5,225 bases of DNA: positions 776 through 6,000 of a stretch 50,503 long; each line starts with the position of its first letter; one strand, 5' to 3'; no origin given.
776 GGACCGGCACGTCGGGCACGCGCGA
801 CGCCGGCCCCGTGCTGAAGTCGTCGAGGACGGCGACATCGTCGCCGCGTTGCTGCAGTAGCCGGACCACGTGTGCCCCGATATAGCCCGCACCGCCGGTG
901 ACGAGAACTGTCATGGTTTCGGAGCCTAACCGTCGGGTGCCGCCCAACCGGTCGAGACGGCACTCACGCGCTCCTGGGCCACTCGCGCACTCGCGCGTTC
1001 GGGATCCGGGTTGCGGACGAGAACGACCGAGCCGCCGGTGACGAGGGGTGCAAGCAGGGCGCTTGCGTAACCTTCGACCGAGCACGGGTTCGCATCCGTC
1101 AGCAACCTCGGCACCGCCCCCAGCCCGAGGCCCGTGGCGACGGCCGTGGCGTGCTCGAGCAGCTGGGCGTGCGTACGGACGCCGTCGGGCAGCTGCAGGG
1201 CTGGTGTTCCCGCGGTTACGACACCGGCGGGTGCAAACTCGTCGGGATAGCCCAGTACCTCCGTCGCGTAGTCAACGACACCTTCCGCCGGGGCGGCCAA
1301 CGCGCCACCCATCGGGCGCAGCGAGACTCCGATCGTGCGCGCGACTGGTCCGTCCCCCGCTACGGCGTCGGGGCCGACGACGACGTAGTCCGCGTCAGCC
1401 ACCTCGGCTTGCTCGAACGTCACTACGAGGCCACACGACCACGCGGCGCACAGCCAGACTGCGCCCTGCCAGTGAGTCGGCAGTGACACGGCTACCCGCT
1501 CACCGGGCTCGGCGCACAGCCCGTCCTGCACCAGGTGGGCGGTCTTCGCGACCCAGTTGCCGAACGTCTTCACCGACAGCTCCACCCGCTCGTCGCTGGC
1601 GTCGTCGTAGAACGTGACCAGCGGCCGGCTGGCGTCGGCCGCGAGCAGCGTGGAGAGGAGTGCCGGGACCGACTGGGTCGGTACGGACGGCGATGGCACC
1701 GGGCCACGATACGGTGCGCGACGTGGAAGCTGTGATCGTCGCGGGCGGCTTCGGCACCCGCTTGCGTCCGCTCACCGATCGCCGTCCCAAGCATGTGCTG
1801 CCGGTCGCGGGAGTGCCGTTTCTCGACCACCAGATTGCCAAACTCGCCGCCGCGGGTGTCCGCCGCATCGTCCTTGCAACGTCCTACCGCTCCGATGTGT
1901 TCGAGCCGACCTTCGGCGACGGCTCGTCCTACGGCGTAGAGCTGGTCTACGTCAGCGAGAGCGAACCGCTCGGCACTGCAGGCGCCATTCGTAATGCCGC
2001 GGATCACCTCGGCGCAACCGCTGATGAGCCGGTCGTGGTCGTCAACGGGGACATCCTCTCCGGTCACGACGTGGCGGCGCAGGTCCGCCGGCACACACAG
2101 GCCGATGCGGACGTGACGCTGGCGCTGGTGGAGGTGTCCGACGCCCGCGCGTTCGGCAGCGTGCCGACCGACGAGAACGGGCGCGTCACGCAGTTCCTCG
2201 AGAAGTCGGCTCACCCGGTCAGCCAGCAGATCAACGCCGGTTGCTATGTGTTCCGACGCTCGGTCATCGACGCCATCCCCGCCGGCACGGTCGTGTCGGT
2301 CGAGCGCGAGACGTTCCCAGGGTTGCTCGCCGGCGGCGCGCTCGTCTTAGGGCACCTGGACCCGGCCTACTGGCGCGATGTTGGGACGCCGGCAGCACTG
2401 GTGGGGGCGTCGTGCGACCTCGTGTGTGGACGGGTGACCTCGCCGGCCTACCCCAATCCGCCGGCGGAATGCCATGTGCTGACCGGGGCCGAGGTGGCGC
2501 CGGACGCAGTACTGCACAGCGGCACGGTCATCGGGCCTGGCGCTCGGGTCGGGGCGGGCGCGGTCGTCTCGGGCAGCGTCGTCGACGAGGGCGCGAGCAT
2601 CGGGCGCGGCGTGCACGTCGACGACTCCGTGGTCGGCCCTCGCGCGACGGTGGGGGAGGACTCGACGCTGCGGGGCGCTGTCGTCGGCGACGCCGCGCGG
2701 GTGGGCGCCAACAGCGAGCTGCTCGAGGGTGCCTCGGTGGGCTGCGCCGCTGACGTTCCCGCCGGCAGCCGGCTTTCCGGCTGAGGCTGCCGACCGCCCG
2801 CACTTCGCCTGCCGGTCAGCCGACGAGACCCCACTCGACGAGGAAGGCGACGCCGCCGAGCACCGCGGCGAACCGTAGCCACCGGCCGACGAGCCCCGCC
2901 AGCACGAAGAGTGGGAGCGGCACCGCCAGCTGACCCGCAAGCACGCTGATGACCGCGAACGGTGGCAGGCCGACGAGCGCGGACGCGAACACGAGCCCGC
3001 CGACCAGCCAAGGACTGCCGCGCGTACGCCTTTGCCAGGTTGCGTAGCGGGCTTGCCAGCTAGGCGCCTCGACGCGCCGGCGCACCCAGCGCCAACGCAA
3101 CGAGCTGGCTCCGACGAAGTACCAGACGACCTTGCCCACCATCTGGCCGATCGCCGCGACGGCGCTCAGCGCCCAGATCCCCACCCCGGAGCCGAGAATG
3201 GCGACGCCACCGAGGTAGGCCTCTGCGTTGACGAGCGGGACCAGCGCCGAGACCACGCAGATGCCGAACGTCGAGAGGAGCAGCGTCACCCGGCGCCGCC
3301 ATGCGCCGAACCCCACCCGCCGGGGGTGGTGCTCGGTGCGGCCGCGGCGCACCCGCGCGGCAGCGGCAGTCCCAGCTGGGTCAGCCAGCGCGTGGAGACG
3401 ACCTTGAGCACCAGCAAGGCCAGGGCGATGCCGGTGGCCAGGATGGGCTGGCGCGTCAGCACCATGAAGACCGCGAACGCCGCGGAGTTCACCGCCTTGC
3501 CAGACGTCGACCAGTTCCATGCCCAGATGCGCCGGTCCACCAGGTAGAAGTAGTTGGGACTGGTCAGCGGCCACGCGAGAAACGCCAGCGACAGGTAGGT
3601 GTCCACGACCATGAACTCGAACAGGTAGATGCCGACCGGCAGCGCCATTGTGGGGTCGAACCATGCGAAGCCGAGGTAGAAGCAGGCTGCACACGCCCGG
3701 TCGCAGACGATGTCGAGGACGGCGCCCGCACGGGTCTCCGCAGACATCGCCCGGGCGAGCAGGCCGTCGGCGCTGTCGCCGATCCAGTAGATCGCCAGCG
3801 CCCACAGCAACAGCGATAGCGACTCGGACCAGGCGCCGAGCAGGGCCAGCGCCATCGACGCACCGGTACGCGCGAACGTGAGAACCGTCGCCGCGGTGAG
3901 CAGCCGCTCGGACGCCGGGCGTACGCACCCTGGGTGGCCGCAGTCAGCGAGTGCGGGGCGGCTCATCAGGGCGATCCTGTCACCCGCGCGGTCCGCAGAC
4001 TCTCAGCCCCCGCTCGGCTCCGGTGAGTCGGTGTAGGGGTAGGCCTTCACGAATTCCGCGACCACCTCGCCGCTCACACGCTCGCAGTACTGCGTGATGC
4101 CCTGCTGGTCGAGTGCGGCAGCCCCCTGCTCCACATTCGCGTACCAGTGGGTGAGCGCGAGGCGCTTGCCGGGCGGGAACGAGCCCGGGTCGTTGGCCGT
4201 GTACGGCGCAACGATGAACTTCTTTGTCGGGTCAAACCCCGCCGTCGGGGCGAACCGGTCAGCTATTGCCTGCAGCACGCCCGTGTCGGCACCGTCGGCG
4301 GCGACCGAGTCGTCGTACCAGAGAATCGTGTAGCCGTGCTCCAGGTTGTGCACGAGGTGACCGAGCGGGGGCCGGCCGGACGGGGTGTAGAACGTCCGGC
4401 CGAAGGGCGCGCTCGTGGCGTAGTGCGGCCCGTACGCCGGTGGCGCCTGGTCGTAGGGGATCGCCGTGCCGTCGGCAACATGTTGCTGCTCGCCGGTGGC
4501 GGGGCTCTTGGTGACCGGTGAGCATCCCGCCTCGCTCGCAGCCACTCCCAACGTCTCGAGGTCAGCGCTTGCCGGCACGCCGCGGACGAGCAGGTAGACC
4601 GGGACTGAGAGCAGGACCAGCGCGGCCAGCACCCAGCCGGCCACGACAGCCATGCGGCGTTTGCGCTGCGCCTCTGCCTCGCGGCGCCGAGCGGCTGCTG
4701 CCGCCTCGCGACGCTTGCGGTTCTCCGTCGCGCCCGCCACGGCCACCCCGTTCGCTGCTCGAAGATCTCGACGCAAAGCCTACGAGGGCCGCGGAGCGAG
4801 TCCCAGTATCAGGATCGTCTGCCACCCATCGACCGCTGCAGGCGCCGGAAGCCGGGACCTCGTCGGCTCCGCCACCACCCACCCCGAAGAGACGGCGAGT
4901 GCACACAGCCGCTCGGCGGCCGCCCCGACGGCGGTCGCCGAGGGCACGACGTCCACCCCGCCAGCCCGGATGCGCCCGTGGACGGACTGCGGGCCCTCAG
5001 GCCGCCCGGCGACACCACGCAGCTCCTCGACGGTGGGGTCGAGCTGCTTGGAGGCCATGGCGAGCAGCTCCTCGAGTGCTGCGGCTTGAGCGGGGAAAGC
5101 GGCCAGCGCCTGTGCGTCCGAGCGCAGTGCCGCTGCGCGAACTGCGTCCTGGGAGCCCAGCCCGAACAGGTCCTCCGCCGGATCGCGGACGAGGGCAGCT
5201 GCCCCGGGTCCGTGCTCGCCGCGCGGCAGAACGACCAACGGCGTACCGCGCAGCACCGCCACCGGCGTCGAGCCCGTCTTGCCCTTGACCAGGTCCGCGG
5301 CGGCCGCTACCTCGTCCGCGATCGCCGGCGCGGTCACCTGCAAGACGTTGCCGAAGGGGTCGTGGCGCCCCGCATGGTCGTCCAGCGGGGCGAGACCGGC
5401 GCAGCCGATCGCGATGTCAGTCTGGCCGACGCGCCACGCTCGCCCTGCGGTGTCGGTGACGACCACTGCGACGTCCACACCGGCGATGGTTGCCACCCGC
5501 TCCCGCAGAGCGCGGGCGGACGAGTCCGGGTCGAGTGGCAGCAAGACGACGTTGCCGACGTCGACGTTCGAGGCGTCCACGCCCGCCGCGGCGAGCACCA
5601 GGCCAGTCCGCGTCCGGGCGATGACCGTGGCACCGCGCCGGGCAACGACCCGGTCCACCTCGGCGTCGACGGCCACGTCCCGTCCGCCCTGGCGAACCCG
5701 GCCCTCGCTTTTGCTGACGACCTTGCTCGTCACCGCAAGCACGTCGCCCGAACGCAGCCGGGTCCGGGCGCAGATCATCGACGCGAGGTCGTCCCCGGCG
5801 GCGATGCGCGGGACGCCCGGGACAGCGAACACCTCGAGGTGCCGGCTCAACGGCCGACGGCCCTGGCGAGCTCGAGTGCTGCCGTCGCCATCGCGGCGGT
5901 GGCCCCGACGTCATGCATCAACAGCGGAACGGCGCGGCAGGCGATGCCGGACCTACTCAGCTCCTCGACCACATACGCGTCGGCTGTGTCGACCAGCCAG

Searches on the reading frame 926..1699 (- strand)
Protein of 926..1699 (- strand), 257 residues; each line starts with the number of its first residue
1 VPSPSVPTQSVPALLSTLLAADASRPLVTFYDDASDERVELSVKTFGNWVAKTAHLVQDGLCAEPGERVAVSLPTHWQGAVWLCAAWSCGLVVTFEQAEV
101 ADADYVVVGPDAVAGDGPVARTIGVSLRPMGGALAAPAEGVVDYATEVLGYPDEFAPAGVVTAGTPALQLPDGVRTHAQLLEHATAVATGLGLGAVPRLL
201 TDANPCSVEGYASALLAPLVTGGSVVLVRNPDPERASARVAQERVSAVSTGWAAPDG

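Call 44: search_protein_families(library=pfam, proteins=[window:926-1699:-], max_evalue=0.001)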
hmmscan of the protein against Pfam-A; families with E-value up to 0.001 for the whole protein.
window:926-1699:- (257 aa): 1 family
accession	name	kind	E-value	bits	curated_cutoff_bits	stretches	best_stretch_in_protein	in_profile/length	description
PF00501.34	AMP-binding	-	3e-05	23.4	29.9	0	32-94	16-74/384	AMP-binding enzyme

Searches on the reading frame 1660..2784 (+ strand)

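Call 44: search_protein_families(library=pfam, proteins=[window:1660-2784:+], max_evalue=0.001)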
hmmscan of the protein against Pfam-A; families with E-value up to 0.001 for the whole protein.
window:1660-2784:+ (374 aa): 5 families
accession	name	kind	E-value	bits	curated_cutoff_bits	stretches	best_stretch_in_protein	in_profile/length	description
PF00483.29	NTP_transferase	-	3e-48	165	21.2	1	24-253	2-241/245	Nucleotidyl transferase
PF12804.13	NTP_transf_3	-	5.1e-13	50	27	1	24-154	1-120/160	MobA-like NTP transferase domain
PF25084.1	LbH_EIF2B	-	6.3e-13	49.1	54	1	277-366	10-99/105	EIF2B subunit epsilon LbH domain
PF00132.30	Hexapep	-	3.7e-12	45.8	27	1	276-305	7-36/36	Bacterial transferase hexapeptide (six repeats)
PF24894.1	Hexapep_GlmU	-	4.7e-05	23.9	23.3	1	290-351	20-80/104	GlmU-like, C-terminal hexapeptide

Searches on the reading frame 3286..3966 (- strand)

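Call 44: search_protein_families(library=pfam, proteins=[window:3286-3966:-], max_evalue=0.001)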
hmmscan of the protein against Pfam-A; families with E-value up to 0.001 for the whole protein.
window:3286-3966:- (226 aa): 1 family
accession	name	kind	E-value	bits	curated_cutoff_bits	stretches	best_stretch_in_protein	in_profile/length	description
PF01066.26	CDP-OH_P_transf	-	3e-06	28.1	22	1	24-184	2-142/152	CDP-alcohol phosphatidyltransferase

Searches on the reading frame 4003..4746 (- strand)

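Call 44: search_protein_families(library=pfam, proteins=[window:4003-4746:-], max_evalue=0.001)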
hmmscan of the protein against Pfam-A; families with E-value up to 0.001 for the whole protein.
window:4003-4746:- (247 aa): 1 family
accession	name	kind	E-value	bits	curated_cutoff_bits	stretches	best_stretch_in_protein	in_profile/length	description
PF11303.13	DUF3105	-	2.2e-17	63.7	25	1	89-243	1-123/130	Protein of unknown function (DUF3105)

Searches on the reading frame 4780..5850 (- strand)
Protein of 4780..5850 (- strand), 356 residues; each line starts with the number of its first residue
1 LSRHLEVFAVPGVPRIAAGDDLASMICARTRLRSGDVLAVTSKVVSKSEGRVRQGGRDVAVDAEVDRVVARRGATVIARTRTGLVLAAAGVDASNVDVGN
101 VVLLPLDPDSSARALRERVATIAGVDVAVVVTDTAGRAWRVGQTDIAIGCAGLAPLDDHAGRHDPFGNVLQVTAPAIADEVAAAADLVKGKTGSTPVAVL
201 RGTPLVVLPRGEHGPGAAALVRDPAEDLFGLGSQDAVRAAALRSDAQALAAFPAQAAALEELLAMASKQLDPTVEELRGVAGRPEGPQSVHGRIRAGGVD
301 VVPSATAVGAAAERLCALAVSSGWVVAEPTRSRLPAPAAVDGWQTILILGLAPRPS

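Call 44: search_protein_families(library=pfam, proteins=[window:4780-5850:-], max_evalue=0.001)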
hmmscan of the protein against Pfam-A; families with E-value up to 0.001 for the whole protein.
window:4780-5850:- (356 aa): 1 family
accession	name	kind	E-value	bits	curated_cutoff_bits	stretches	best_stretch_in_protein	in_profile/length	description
PF01996.21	F420_ligase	-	9.8e-52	176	25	2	64-202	80-218/218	F420-0:Gamma-glutamyl ligase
